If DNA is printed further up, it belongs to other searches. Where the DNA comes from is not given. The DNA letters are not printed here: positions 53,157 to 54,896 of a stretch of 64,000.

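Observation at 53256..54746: Chromosomal-looking, diverged full-length homolog of the bifunctional aminoglycoside resistance enzyme AAC(6')-Ie-APH(2'')-Ia, without mobile-element flanks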

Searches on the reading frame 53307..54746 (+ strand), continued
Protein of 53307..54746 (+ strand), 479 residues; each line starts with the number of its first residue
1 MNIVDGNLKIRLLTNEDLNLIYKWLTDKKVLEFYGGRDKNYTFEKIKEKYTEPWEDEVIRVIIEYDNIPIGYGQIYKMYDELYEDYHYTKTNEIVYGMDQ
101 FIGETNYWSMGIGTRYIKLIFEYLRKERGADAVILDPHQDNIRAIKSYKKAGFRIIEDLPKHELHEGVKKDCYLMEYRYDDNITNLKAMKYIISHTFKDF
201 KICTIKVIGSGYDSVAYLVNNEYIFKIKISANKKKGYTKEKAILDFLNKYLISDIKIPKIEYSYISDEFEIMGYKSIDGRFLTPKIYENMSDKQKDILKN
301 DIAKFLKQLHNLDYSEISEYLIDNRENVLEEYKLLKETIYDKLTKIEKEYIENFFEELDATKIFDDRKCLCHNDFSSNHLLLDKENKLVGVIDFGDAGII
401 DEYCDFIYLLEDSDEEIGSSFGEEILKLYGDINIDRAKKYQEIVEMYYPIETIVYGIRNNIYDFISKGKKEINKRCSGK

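Call 15: find_related_loci(query=A1, collection=genome_contigs, flank=10000)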
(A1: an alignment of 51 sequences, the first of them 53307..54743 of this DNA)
Query A1 (479 aa) in genome_contigs; peptide patterns used: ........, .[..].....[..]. (x = any residue, [..] = any of these).
143 stretches matched a pattern; 116 encode a relative of the query (tblastn E <= 1e-3); the best 80 are kept; 80 distinct loci.
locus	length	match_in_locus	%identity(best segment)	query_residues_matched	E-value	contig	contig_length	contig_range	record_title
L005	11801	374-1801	72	1-476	0e+0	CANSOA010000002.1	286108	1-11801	MAG TPA_asm: uncultured Clostridium sp. isolate SRR15510233_bin.40_metawrap_v1.3_MAG genome assembly, contig: NODE.11_le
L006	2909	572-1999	72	1-476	0e+0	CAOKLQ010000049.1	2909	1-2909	MAG TPA_asm: uncultured Clostridium sp. isolate SRR15604508_bin.6_metawrap_v1.3_MAG genome assembly, contig: NODE.13046_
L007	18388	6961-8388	72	1-476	0e+0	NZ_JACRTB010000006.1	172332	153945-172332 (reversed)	Yanshouia hominis strain BX1 BX1_ctg006, whole genome shotgun sequence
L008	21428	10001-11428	72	1-476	0e+0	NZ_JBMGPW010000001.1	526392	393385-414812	Vescimonas sanitatis strain MH37-1 scaffold1_size526392, whole genome shotgun sequence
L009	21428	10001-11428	72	1-476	0e+0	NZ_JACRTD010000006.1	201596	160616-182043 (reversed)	Youxingia wuxianensis strain NSJ-64 D7.49_ctg06, whole genome shotgun sequence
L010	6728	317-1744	72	1-476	0e+0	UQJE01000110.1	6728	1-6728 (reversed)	uncultured Blautia sp. isolate UMGS335 genome assembly, contig: NODE_1219_length_6728_cov_5.99236, whole genome shotgun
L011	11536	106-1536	71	1-477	0e+0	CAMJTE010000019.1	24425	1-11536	MAG: uncultured Bacillales bacterium isolate SRR12081298_bin.74_metaWRAP_v1.3_MAG genome assembly, contig: ERZ12289774.2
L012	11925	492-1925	72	1-478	0e+0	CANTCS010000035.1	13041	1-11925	MAG TPA_asm: uncultured Mollicutes bacterium isolate SRR15510240_bin.35_metawrap_v1.3_MAG genome assembly, contig: NODE.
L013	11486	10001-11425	71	1-475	0e+0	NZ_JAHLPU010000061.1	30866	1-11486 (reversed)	Pseudoflavonifractor sp. MSJ-30 Wk-30_ctg0128, whole genome shotgun sequence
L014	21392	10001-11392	73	1-464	0e+0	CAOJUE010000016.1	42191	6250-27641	MAG TPA_asm: uncultured Eubacteriales bacterium isolate SRR17684624_bin.66_metawrap_v1.3_MAG genome assembly, contig: NO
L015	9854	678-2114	70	1-479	0e+0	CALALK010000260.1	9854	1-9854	MAG TPA_asm: uncultured Carnobacterium sp. isolate ERR589414_bin.6_CONCOCT_v1.1_MAG genome assembly, contig: ERZ772907.1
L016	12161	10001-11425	71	1-475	0e+0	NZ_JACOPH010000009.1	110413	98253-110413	Roseburia zhanii strain BX1005 DNA.677_ctg0009, whole genome shotgun sequence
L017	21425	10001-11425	71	1-475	0e+0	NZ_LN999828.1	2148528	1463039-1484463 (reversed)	Clostridium sp. AT4 strain AT5, whole genome shotgun sequence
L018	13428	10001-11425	71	1-475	0e+0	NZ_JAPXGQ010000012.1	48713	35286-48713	Campylobacter ureolyticus strain URMC_785 NODE_12_length_48713_cov_9.654571, whole genome shotgun sequence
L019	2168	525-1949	71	1-475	0e+0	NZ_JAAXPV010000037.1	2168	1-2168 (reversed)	Rothia terrae strain LMG 23708 LMG23708_37, whole genome shotgun sequence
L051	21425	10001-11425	70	1-475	0e+0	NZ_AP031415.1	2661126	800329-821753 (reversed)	Massilimicrobiota timonensis strain f30 chromosome, complete genome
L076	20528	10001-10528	68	7-182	3e-77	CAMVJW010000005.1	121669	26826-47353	MAG TPA_asm: uncultured Clostridia bacterium isolate SRR8387714_bin.105_metaWRAP_v1.3_MAG genome assembly, contig: ERZ14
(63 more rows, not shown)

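Call 26: get_annotated_region(hit=H2, flank=4000)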
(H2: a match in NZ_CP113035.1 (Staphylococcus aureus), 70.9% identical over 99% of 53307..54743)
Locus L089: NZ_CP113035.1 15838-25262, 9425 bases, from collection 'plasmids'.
description: Staphylococcus aureus strain Zilean plasmid unnamed2
organism: Staphylococcus aureus (NCBI taxid 1280)
taxonomy: Bacteria; Bacillota; Bacilli; Bacillales; Staphylococcaceae; Staphylococcus; Staphylococcus aureus
host: -; source: environmental; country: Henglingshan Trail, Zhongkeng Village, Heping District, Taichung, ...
typing (MOB-suite, as given by PLSDB): mobilizable; replicon rep_cluster_1017,rep_cluster_1733,rep_cluster_2214; relaxase MOBV
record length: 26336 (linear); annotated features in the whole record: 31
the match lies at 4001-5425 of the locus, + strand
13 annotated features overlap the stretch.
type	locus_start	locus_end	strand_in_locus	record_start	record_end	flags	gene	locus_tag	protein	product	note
CDS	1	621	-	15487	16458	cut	-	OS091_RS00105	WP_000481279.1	oxidoreductase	-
CDS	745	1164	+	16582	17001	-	-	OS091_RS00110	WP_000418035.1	MarR family transcriptional regulator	-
CDS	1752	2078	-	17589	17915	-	-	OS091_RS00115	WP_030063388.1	hypothetical protein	-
CDS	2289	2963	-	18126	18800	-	-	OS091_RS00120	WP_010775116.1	IS6-like element IS257 family transposase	GO:0006313 - DNA transposition [Evidence IEA]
CDS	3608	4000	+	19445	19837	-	-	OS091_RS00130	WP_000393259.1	GNAT family N-acetyltransferase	-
CDS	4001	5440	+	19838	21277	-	aph(2'')-Ia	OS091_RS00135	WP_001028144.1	aminoglycoside O-phosphotransferase APH(2'')-Ia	-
predicted_resistance_gene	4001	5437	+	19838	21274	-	aac(6')-Ie/aph(2'')-Ia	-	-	bifunctional aminoglycoside N-acetyltransferase AAC(6')-Ie/aminoglycoside O-phosphotransferase APH(2'')-Ia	predicted by amrfinderplus; class AMINOGLYCOSIDE; identity 100.0%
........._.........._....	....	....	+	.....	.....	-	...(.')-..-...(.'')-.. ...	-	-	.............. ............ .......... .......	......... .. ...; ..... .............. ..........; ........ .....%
CDS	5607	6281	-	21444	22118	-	-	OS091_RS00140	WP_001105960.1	IS6 family transposase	-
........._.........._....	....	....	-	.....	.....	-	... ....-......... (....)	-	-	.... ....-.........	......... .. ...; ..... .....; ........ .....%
predicted_resistance_gene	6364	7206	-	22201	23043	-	blaZ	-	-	penicillin-hydrolyzing class A beta-lactamase BlaZ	predicted by amrfinderplus; class BETA-LACTAM; identity 100.0%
predicted_resistance_gene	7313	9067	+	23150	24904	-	blaR1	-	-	beta-lactam sensor/signal transducer BlaR1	predicted by amrfinderplus; class BETA-LACTAM; identity 96.92%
predicted_resistance_gene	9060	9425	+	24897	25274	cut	blaI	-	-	penicillinase repressor BlaI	predicted by amrfinderplus; class BETA-LACTAM; identity 99.21%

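Call 48: find_encoding_contigs(protein=P0003, flank=8000, max_places=2)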
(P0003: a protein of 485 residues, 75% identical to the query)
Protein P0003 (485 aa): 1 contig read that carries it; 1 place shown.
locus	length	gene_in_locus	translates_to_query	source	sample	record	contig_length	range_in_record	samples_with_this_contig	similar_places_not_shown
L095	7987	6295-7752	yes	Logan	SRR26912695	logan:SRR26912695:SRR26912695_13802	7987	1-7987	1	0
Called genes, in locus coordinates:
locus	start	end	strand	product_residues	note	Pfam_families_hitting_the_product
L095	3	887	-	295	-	?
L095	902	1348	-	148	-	PF01281:Ribosomal_L9_N, PF03948:Ribosomal_L9_C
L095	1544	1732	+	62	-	-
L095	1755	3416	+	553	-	PF00239:Resolvase, PF07508:Recombinase, PF13408:Zn_ribbon_recom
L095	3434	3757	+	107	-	PF01471:PG_binding_1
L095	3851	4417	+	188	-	PF02659:Mntp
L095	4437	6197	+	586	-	PF03717:PBP_dimer, PF21922:PBP_dimer_2 (weak), PF00905:Transpeptidase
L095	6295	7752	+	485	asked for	PF13302:Acetyltransf_3, PF00583:Acetyltransf_1, PF13523:Acetyltransf_8, PF13508:Acetyltransf_7 (faint), PF01636:APH, PF01633:Choline_kinase (weak)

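Call 49: find_encoding_contigs(protein=P0019, flank=8000, max_places=2)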
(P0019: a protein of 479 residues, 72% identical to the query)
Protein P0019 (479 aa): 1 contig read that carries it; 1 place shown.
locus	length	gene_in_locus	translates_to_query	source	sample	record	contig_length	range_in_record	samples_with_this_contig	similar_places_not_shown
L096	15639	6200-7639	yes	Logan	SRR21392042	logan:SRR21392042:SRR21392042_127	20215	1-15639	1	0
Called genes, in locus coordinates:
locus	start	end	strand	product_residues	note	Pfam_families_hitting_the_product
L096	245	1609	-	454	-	PF13328:HD_4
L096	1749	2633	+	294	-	PF12636:DUF3781, PF06821:Ser_hydrolase (weak)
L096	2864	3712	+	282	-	PF02463:SMC_N, PF00005:ABC_tran, PF13304:AAA_21 (weak)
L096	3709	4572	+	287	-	PF01061:ABC2_membrane (weak)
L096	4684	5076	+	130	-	PF00293:NUDIX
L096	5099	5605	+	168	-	PF00293:NUDIX, PF22327:Nudt16-like (faint)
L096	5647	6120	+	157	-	-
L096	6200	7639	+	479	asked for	PF13302:Acetyltransf_3, PF13523:Acetyltransf_8, PF00583:Acetyltransf_1, PF13508:Acetyltransf_7 (weak), PF01636:APH, PF01633:Choline_kinase (faint)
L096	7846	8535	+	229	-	PF00117:GATase, PF07722:Peptidase_C26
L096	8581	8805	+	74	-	PF00106:adh_short, PF13561:adh_short_C2 (weak)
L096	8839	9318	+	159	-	PF00106:adh_short, PF13561:adh_short_C2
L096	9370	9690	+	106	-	PF04993:TfoX_N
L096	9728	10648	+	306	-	PF23441:SDR (weak), PF00106:adh_short, PF08659:KR, PF13561:adh_short_C2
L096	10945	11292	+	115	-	-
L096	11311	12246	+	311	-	PF00389:2-Hacid_dh, PF02826:2-Hacid_dh_C, PF03446:NAD_binding_2 (weak)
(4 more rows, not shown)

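Call 60: search_protein_families(library=pfam, proteins=[L051:3799-5688:-, L051:5992-6348:-, L051:6445-7581:-, L051:7903-8649:+, L051:8636-9553:+, L051:9561-9995:+, L051:11471-12802:-, L051:13155-15074:-, L051:16359-16697:-, L051:16748-17947:-], max_evalue=0.00001)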
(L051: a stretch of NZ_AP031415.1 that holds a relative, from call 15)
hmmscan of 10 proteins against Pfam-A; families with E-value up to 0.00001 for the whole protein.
L051:3799-5688:- (629 aa): 3 families
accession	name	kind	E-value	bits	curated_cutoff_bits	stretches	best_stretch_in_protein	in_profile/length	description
PF00122.25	E1-E2_ATPase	-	5e-44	150.4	28.1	1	124-305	3-178/181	E1-E2 ATPase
PF00702.32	Hydrolase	-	1e-27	98.2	26.4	1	325-535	2-190/191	haloacid dehalogenase-like hydrolase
PF08282.18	Hydrolase_3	-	4.4e-07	30.3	20.9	0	500-558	186-244/255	haloacid dehalogenase-like hydrolase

L051:5992-6348:- (118 aa): 3 families
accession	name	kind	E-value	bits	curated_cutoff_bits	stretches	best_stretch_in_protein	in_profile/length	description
PF01022.26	HTH_5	-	1.1e-17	64.1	22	1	43-87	1-45/47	Bacterial regulatory protein, arsR family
PF13412.12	HTH_24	-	1.9e-06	27.8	21.9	1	43-88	2-48/48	Winged helix-turn-helix DNA-binding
PF12840.13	HTH_20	-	3.4e-06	27.4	27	1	43-88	3-49/51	Helix-turn-helix domain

L051:6445-7581:- (378 aa): 0 families

L051:7903-8649:+ (249 aa): 2 families
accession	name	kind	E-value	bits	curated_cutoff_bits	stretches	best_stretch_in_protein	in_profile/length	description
PF12746.13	GNAT_acetyltran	-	3.7e-11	43.6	26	1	55-216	70-231/243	GNAT acetyltransferase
PF00583.31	Acetyltransf_1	-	7.8e-08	33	20.7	1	141-216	34-113/116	Acetyltransferase (GNAT) family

L051:8636-9553:+ (306 aa): 2 families
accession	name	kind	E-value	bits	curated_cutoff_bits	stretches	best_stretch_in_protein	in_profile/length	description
PF01636.29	APH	-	2.9e-18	66.9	23.2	1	31-244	5-216/239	Phosphotransferase enzyme family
PF03881.20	Fructosamin_kin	-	3.1e-08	33.6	22.4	1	30-278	24-264/288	Fructosamine kinase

L051:9561-9995:+ (145 aa): 5 families
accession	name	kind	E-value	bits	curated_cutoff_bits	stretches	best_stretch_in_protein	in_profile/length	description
PF00583.31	Acetyltransf_1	-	1.8e-18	67.4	20.7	1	27-126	15-115/116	Acetyltransferase (GNAT) family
PF13508.13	Acetyltransf_7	-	1.5e-11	44.9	27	1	43-126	4-81/84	Acetyltransferase (GNAT) domain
PF08445.16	FR47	-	3.3e-08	33.8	22.1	1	72-131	23-81/86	FR47-like protein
PF13673.13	Acetyltransf_10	-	9.7e-07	29.3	23.6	1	32-128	21-108/128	Acetyltransferase (GNAT) domain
PF13302.13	Acetyltransf_3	-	2.5e-06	28.7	25.4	1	30-127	44-137/138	Acetyltransferase (GNAT) domain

L051:11471-12802:- (443 aa): 1 family
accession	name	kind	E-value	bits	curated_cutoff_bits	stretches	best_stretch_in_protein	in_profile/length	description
PF01076.25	Mob_Pre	-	2.9e-14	53.8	25.5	1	46-232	20-188/196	Plasmid recombination enzyme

L051:13155-15074:- (639 aa): 2 families
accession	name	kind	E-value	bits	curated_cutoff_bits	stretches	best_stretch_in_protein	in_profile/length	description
PF00239.26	Resolvase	-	4.3e-34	118.1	23.3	1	9-155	3-144/145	Resolvase, N terminal domain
PF07508.19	Recombinase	-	1.4e-16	61.1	21.1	1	178-265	4-102/102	Recombinase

L051:16359-16697:- (112 aa): 0 families

L051:16748-17947:- (399 aa): 2 families
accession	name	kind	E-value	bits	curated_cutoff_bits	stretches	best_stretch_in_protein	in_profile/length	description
PF00155.27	Aminotran_1_2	-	3.3e-40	138.8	19.7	1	28-386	2-360/361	Aminotransferase class I and II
PF12897.13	Asp_aminotransf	-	1.5e-09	37.7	27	1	119-386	127-404/421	Aspartate amino-transferase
